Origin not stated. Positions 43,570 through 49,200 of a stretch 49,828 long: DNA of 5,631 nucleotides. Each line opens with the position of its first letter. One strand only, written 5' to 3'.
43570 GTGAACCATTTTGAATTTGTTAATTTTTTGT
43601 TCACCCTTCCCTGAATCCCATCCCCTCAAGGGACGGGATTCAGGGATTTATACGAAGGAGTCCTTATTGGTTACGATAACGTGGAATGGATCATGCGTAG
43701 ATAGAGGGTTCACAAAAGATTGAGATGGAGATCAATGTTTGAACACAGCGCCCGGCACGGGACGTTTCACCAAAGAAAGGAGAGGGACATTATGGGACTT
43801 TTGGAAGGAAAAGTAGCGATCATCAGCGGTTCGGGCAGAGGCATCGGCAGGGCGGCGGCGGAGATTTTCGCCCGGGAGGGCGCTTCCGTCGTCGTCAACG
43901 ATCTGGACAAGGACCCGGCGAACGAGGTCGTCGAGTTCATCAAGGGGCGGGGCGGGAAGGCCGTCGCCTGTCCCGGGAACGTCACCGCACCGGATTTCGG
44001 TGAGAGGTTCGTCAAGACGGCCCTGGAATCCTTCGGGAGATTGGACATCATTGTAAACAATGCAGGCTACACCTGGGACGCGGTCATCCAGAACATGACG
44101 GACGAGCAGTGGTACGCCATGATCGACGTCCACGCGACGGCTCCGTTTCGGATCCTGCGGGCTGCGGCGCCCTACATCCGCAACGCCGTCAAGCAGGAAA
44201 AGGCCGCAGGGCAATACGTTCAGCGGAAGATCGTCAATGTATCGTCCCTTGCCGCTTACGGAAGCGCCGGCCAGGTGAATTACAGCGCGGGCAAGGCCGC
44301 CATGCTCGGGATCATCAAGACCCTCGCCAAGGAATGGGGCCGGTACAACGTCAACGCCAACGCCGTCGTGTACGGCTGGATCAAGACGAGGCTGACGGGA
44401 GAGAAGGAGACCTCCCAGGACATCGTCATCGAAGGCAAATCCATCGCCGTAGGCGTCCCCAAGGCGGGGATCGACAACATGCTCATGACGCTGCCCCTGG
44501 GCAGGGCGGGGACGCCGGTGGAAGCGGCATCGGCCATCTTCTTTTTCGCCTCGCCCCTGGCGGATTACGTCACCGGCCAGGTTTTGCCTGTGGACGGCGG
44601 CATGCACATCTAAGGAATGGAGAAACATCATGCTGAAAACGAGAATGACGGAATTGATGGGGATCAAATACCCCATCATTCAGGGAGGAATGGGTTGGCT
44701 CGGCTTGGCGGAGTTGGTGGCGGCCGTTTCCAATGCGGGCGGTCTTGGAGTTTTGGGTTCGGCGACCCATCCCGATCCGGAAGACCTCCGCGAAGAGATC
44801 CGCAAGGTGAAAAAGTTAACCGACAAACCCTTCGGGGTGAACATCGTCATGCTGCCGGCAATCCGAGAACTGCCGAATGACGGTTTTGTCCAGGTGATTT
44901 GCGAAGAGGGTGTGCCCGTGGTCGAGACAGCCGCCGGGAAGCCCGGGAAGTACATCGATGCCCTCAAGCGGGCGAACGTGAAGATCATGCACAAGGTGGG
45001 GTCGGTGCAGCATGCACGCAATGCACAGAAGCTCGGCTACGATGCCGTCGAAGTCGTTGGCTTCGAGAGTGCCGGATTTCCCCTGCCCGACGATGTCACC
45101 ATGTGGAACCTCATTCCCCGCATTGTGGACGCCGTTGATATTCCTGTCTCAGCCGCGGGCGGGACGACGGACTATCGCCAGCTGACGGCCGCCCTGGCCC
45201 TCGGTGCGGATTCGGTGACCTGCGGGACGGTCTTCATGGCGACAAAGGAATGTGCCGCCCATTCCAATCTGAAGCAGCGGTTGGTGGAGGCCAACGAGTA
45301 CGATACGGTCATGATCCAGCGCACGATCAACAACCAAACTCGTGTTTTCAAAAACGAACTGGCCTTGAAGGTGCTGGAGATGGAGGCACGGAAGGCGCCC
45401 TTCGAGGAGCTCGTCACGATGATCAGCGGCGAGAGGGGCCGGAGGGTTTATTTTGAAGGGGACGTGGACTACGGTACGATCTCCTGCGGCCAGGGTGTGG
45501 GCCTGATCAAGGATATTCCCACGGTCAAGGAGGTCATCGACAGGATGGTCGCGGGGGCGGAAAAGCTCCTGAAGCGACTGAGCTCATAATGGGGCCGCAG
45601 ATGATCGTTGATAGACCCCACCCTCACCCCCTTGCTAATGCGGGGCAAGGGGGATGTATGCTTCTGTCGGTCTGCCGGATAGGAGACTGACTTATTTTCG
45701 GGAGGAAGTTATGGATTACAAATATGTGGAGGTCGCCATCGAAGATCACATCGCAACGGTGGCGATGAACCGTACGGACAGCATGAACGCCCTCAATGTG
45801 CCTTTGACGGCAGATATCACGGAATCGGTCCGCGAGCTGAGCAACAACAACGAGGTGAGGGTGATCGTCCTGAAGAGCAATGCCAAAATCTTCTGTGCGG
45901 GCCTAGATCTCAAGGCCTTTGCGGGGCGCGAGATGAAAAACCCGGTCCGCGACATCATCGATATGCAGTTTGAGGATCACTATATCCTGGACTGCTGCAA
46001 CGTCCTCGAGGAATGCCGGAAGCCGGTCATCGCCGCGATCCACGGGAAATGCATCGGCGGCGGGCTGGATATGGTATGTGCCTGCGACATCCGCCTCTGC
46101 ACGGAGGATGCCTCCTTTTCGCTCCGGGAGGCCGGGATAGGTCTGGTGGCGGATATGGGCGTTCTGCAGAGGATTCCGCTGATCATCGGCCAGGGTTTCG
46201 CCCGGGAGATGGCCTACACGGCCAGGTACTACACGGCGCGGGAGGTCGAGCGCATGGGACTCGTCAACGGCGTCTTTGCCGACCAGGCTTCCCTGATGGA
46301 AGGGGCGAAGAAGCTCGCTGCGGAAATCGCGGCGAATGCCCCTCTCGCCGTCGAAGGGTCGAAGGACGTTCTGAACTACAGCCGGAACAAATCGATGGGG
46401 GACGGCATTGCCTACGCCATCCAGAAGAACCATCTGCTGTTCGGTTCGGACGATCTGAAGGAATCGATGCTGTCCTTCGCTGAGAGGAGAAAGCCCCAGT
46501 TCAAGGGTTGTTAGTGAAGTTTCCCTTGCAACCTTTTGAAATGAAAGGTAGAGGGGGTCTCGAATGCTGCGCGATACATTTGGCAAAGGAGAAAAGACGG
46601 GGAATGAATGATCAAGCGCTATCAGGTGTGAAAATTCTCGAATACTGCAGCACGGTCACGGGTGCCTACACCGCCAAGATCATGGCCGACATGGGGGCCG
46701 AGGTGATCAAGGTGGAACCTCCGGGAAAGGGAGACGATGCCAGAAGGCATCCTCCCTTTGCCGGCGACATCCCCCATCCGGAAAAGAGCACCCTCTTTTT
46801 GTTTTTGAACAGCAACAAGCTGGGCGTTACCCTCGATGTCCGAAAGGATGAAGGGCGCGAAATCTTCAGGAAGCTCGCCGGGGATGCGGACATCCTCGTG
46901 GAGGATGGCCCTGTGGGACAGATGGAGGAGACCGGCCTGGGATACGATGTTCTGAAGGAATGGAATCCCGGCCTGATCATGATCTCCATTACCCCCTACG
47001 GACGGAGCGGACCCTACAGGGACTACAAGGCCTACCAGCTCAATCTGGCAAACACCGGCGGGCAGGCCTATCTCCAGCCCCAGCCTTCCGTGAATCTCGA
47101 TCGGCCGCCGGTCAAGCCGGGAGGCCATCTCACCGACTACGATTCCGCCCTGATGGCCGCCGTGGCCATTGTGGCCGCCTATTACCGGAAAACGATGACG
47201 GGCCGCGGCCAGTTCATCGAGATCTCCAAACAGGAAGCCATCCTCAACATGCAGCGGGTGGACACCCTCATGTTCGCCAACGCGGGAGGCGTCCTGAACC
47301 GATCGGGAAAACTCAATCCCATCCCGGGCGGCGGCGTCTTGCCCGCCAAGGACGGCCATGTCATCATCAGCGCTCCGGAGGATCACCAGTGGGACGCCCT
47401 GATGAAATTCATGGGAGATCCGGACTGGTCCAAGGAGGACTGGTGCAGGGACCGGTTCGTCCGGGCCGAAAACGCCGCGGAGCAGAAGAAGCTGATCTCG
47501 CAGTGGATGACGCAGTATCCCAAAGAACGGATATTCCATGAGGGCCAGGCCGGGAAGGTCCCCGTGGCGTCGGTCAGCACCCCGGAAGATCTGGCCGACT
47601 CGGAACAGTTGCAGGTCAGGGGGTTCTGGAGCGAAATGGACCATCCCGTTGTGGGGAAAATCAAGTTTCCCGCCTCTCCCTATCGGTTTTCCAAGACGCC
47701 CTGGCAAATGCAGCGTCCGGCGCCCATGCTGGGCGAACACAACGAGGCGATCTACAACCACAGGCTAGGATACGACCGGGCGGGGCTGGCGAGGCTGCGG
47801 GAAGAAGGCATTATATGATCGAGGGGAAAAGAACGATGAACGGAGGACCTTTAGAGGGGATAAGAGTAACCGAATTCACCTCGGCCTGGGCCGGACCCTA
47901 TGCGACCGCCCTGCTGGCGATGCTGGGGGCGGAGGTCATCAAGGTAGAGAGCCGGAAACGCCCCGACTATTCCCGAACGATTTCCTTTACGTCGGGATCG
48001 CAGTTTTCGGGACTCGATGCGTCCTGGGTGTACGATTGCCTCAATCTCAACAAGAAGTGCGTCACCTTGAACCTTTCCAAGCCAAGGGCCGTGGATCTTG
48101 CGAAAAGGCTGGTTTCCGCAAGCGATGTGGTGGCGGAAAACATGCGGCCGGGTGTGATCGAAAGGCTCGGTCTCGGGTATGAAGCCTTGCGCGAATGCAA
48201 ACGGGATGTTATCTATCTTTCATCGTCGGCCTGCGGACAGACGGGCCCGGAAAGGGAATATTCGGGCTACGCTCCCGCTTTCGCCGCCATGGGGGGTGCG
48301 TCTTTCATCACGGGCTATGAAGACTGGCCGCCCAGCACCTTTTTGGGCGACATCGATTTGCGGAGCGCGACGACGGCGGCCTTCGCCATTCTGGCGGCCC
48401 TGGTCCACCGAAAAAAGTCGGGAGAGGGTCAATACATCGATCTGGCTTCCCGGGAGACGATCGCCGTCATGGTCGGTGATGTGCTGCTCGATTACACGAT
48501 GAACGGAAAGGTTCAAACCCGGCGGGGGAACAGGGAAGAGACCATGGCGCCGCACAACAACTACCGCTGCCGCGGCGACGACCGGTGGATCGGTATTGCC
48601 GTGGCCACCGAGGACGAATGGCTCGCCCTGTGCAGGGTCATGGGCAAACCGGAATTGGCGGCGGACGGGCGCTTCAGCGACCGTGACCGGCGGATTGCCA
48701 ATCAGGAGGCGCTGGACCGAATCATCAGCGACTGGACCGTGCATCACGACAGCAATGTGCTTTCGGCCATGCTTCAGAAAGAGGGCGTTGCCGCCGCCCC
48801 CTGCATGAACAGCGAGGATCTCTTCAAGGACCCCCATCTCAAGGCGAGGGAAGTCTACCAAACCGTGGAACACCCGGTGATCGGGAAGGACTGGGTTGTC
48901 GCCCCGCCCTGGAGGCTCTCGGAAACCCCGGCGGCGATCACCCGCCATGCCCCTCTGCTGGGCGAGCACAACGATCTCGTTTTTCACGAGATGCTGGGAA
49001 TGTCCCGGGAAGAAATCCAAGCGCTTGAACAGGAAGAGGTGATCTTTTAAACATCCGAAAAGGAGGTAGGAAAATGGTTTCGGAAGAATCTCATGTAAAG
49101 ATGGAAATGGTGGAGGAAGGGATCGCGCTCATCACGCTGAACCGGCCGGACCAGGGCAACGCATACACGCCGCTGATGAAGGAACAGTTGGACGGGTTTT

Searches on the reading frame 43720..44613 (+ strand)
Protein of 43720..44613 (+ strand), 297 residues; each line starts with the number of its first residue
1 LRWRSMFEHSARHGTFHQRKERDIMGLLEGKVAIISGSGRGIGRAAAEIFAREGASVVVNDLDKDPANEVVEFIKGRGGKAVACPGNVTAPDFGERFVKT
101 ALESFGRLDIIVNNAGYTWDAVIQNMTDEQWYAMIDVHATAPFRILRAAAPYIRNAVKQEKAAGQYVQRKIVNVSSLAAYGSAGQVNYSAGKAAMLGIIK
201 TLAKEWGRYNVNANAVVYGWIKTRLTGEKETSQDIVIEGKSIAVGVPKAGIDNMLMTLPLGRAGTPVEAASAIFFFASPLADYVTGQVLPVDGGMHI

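Call 26: search_protein_families(library=pfam, proteins=[window:43720-44613:+], max_evalue=0.00001)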
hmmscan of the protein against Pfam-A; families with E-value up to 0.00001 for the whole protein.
window:43720-44613:+ (297 aa): 3 families
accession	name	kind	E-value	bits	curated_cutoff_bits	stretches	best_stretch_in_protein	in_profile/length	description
PF13561.12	adh_short_C2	-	2.7e-49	168.3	27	1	40-296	6-236/236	Enoyl-(Acyl carrier protein) reductase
PF00106.31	adh_short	-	5e-44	150.6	26.6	1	31-231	1-192/195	short chain dehydrogenase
PF08659.16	KR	-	6.7e-11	42.9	22.6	1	34-200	4-161/180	KR domain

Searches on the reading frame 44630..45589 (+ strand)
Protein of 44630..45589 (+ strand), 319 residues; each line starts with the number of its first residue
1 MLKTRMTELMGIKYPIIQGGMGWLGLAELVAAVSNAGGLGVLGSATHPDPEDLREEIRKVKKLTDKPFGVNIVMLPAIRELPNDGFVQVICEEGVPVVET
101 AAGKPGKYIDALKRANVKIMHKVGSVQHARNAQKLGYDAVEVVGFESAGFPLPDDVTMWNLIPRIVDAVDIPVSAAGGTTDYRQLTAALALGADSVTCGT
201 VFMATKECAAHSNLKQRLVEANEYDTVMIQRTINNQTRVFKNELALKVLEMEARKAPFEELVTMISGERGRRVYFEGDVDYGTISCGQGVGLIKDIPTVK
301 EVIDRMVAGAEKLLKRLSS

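Call 26: search_protein_families(library=pfam, proteins=[window:44630-45589:+], max_evalue=0.00001)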
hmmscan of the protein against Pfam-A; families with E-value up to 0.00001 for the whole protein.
window:44630-45589:+ (319 aa): 2 families
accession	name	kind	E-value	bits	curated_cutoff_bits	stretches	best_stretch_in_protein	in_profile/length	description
PF03060.21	NMO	-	2.8e-65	221.3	28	1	3-308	1-330/331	Nitronate monooxygenase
PF00478.31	IMPDH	-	2.2e-11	43.8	25.6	1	2-215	23-252/345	IMP dehydrogenase / GMP reductase domain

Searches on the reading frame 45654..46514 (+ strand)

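Call 26: search_protein_families(library=pfam, proteins=[window:45654-46514:+], max_evalue=0.00001)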
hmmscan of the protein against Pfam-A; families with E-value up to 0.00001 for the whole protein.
window:45654-46514:+ (286 aa): 2 families
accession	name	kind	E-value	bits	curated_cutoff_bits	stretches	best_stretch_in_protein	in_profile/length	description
PF00378.25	ECH_1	-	5.6e-57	193.4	27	1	30-285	3-250/251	Enoyl-CoA hydratase/isomerase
PF16113.10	ECH_2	-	2e-29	103.6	27.2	1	34-224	2-187/335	Enoyl-CoA hydratase/isomerase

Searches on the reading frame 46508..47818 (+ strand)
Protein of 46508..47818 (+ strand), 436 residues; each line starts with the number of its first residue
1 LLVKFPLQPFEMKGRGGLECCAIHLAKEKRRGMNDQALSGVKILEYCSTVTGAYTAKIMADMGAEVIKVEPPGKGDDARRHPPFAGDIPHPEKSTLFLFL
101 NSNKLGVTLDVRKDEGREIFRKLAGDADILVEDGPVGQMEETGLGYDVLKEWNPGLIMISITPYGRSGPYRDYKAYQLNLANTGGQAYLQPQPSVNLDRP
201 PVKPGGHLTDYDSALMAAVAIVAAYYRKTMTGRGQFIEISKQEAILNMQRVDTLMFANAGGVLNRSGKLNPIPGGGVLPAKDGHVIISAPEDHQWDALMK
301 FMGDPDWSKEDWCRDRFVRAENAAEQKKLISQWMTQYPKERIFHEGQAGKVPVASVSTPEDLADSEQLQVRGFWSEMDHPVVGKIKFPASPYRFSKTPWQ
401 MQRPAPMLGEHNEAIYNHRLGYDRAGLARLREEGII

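Call 26: search_protein_families(library=pfam, proteins=[window:46508-47818:+], max_evalue=0.00001)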
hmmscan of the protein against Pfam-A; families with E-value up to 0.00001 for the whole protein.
window:46508-47818:+ (436 aa): 1 family
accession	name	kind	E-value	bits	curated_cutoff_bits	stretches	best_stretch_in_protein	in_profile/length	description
PF02515.22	CoA_transf_3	-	1.5e-99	334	23.3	1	38-412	1-366/366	CoA-transferase family III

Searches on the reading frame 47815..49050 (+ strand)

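Call 26: search_protein_families(library=pfam, proteins=[window:47815-49050:+], max_evalue=0.00001)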
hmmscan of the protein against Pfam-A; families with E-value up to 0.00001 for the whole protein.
window:47815-49050:+ (411 aa): 1 family
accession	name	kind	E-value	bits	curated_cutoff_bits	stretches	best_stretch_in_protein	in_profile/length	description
PF02515.22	CoA_transf_3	-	1.4e-105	353.9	23.3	1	13-386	1-366/366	CoA-transferase family III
